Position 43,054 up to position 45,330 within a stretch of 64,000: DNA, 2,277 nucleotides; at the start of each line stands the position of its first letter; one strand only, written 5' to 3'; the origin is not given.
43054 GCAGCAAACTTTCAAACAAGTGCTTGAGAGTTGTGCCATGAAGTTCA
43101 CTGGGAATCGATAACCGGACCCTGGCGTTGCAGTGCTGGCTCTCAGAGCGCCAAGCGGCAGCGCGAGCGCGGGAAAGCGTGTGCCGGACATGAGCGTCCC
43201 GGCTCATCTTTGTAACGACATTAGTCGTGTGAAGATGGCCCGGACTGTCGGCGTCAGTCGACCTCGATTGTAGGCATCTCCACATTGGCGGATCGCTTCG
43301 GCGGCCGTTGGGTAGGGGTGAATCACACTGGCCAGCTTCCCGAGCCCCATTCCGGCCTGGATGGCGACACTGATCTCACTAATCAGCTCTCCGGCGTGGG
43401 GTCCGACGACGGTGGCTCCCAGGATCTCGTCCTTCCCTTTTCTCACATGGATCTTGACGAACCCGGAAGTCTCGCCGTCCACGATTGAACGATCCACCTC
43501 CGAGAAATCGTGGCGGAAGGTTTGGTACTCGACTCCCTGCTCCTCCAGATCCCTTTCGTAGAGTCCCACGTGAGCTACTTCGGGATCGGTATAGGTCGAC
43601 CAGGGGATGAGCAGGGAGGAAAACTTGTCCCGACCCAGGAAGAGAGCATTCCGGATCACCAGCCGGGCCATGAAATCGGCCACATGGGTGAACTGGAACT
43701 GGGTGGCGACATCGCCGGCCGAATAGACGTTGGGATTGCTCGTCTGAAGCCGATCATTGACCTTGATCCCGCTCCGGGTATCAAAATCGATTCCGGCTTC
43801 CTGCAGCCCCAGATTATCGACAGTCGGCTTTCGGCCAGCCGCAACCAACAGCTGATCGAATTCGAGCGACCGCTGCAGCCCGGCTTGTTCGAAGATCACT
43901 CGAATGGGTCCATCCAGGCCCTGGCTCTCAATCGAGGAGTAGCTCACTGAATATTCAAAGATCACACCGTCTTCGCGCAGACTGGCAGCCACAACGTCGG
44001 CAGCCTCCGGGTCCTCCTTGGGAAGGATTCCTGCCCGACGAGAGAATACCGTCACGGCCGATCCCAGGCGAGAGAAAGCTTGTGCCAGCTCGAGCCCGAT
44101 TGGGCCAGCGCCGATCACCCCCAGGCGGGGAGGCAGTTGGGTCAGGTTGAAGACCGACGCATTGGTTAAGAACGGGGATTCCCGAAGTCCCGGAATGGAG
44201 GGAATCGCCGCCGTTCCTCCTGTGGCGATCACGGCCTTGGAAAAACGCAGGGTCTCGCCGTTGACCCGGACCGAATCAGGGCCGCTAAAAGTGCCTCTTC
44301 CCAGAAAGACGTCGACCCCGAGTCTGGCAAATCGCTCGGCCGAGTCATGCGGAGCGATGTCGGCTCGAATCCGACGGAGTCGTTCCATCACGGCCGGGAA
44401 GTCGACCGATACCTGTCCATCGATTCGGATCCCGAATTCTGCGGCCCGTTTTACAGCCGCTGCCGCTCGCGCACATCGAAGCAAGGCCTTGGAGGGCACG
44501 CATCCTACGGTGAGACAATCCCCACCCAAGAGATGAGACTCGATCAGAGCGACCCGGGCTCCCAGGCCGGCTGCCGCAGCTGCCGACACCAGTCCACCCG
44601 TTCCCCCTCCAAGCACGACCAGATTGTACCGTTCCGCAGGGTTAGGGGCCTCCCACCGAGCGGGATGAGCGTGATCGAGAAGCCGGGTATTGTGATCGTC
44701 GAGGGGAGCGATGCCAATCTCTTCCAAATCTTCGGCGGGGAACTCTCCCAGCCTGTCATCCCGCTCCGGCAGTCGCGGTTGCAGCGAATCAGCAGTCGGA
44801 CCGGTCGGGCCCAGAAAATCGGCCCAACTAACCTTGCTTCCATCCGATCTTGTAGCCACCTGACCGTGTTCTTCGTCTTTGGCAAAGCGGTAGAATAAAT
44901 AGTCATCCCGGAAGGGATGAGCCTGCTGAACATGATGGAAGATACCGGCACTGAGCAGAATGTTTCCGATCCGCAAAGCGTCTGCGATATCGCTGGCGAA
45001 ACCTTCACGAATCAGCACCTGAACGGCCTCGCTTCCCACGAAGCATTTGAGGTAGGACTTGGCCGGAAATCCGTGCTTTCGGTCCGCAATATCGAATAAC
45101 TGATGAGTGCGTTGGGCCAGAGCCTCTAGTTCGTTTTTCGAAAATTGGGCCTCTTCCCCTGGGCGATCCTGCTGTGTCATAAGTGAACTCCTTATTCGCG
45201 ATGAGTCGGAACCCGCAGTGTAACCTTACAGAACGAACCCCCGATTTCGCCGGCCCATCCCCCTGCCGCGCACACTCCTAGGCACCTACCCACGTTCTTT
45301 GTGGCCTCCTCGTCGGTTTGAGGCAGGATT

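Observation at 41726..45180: DEP-domain::flavoprotein disulfide reductase fusion next to a split ComDE-like TPP decarboxylase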

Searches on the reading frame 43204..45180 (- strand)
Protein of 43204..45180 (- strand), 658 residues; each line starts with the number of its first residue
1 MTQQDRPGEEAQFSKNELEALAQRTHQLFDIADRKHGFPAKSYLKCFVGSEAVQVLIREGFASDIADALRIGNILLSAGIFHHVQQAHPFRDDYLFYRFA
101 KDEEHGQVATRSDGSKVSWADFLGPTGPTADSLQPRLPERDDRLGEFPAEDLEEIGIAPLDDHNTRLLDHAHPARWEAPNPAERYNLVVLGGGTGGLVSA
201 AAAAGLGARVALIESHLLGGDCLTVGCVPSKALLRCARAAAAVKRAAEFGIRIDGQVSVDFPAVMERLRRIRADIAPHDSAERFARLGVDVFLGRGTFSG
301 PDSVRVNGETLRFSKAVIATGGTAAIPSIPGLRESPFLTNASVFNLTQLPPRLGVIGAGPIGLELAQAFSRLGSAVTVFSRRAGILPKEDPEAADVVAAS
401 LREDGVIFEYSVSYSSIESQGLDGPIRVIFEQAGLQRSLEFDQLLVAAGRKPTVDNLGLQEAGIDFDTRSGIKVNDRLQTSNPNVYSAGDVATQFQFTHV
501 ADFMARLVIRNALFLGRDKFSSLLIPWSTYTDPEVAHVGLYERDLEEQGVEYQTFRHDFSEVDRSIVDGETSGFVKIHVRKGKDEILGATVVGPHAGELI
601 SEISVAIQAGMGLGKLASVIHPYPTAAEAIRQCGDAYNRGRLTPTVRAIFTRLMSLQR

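Call 3: search_protein_families(library=pfam, proteins=[window:43204-45180:-], max_evalue=0.1)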
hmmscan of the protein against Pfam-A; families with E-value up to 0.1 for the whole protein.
window:43204-45180:- (658 aa): 14 families
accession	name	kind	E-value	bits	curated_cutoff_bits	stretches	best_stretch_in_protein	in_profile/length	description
PF07992.20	Pyr_redox_2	-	1.5e-56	192.4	26.1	1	185-502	1-288/291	Pyridine nucleotide-disulphide oxidoreductase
PF02852.28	Pyr_redox_dim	-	2.3e-31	108.7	25.3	1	525-631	1-107/110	Pyridine nucleotide-disulphide oxidoreductase, dimerisation domain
PF00070.33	Pyr_redox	-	3.8e-20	72.6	22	1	352-420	1-69/82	Pyridine nucleotide-disulphide oxidoreductase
PF00610.27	DEP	-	6.6e-17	61.6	32.7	1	31-99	4-72/72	Domain found in Dishevelled, Egl-10, and Pleckstrin (DEP)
PF03486.20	HI0933_like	-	2.4e-06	27.6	50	1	186-216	2-32/244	HI0933-like protein Rossmann domain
PF01134.28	GIDA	-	4.6e-05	23.1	22.1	1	187-239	2-48/391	Glucose inhibited division protein A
PF13450.12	NAD_binding_8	-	5.3e-05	23.8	21.9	1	189-224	1-37/68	NAD(P)-binding Rossmann-like domain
PF01262.27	AlaDh_PNT_C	-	5.6e-05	23.1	23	1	185-215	29-59/214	Alanine dehydrogenase/PNT, C-terminal domain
PF12831.13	FAD_oxidored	-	0.00028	20.7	27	1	187-230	2-45/416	FAD dependent oxidoreductase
PF01266.30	DAO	-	0.0043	17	27.9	0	187-219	2-35/353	FAD dependent oxidoreductase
PF13738.12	Pyr_redox_3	-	0.0054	16.5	30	0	306-489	118-305/305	Pyridine nucleotide-disulphide oxidoreductase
PF13478.12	XdhC_C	-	0.011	16.7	29.7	0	354-396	2-44/125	XdhC Rossmann domain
PF02826.25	2-Hacid_dh_C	-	0.016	15.1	25.1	1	352-383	38-69/178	D-isomer specific 2-hydroxyacid dehydrogenase, NAD binding domain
PF02737.24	3HCDH_N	-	0.024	15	22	1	353-395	2-44/180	3-hydroxyacyl-CoA dehydrogenase, NAD binding domain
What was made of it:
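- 43204..45180 (-): DEP::MerA-like flavoprotein disulfide-reductase gene (658 aa). Pfam DEP plus Pyr_redox_2, Pyr_redox and Pyr_redox_dim (call 3).
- On DEP domain (Pfam PF00610): 61.6 bits against 32.7, E=6.6e-17, aa 31-99, profile positions 4-72 of 72 (call 3).
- Checked: It also finds Pyr_redox_2 (192 bits), Pyr_redox (73 bits) and Pyr_redox_dim (109 bits) (call 3).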

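Call 4: search_protein_families(library=ncbifam, proteins=[window:43204-45180:-], max_evalue=0.01)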
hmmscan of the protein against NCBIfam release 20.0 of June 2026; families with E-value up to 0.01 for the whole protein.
window:43204-45180:- (658 aa): 64 families (the best 25 are shown)
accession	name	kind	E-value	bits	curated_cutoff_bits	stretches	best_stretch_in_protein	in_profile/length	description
NF004991.0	PRK06370.1-3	subfamily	2.6e-219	729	620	1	154-657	5-507/509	FAD-containing oxidoreductase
TIGR02053.1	MerA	equivalog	8.4e-115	384.4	454.45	1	185-639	1-455/465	mercury(II) reductase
TIGR01350.1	lipoamide_DH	equivalog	1.1e-106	357.4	408.8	1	185-632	2-449/461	dihydrolipoyl dehydrogenase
NF004992.0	PRK06370.1-4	equivalog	2e-90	303.4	629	1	183-630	3-448/459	FAD-containing oxidoreductase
NF004947.0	PRK06292.2-5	equivalog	5.6e-84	282.7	592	1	183-630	2-451/474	dihydrolipoyl dehydrogenase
NF004946.0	PRK06292.2-4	subfamily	1.5e-81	274.6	634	1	183-633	2-466/487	dihydrolipoyl dehydrogenase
NF010311.1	PRK13748.1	subfamily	7.6e-80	269.3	600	1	180-639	93-550/560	mercury(II) reductase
NF004776.0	PRK06116.1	equivalog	1.1e-79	268.5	480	1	183-629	3-445/450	glutathione-disulfide reductase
NF004939.0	PRK06292.1-1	equivalog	1.1e-79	268.4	435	1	184-632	5-453/476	dihydrolipoyl dehydrogenase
NF005883.0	PRK07845.1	equivalog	6.1e-76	256.3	479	1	186-632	4-454/466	NAD(P)H-quinone dehydrogenase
NF004945.0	PRK06292.2-3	equivalog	3.2e-74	250.5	494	1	183-630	2-445/457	dihydrolipoyl dehydrogenase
NF004943.0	PRK06292.2-1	equivalog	2.3e-73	247.6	432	1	183-632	2-450/456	dihydrolipoyl dehydrogenase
NF004990.0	PRK06370.1-1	equivalog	7.1e-73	245.8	842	1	183-630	3-448/459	FAD-containing oxidoreductase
NF005884.0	PRK07846.1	equivalog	3.1e-70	237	501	1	183-619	2-432/454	mycothione reductase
NF003585.0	PRK05249.1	equivalog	1.1e-69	235.3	465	1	183-634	5-454/464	Si-specific NAD(P)(+) transhydrogenase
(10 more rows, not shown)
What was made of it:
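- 43210..44721 (-): NF004991-type FAD/NAD(P)H oxidoreductase core (aa 154-657). It includes the N-terminal extension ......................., the FAD motif GGGTGG (aa 191-196) and the NAD(P)H motif GAGPIG (aa 357-362) followed by VTVFSRR. NCBIfam NF004991, 729 bits against a cutoff of 620, aa 154-657 (call 4).
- On Mercuric reductase MerA (TIGR02053): 384.4 against 454.45 (call 4).
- On Dihydrolipoamide dehydrogenase and glutathione reductase: TIGR01350 357 against 408.8; glutathione reductase models 212-268 bits against cutoffs of 480-606 (call 4).
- NF004991, 729 bits against a cutoff of 620 (call 4). TIGR02053 scores 384, below 454 (call 4).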
